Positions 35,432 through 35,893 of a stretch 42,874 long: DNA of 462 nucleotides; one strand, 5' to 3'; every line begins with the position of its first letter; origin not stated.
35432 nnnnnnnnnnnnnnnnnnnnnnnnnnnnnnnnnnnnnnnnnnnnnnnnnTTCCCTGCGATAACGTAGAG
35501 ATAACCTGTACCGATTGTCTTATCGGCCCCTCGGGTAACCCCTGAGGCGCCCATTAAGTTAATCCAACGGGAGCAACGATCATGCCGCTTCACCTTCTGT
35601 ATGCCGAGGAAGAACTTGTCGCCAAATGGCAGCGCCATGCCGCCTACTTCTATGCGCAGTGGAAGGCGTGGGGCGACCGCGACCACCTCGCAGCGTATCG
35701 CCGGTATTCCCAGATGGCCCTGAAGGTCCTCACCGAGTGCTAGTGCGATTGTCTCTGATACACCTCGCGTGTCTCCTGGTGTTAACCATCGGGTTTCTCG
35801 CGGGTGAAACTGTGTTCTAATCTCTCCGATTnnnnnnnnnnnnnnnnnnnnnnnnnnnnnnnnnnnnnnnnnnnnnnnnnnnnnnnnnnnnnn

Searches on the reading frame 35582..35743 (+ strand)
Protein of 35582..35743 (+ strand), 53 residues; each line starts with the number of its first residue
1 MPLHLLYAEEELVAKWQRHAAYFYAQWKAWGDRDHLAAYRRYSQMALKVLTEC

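Call 87: find_encoding_contigs(protein=window:35582-35743:+, flank=4000, max_places=6)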
Protein window:35582-35743:+ (53 aa): 16 contigs read that carry it; 4 places shown.
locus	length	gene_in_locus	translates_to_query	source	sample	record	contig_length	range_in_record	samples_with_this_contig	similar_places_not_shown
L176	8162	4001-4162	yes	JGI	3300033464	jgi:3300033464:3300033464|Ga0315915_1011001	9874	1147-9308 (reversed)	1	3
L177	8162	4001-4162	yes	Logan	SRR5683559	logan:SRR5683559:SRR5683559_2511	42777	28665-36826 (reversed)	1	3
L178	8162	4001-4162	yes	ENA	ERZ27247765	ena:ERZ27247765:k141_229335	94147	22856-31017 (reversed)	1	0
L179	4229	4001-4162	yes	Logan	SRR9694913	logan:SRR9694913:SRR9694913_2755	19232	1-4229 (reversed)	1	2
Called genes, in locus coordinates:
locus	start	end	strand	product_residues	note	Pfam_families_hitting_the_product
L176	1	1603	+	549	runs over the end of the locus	PF22530:Terminase-T7_RNaseH-like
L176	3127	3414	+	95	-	-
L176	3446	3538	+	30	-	-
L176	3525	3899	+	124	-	-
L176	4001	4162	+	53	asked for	-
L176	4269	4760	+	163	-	-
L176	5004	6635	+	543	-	-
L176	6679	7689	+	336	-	-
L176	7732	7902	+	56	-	-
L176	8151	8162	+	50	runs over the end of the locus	-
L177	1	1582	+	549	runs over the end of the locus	PF22530:Terminase-T7_RNaseH-like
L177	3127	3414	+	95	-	-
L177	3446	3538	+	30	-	-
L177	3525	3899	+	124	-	-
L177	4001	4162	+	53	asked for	-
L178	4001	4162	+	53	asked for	-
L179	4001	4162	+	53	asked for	-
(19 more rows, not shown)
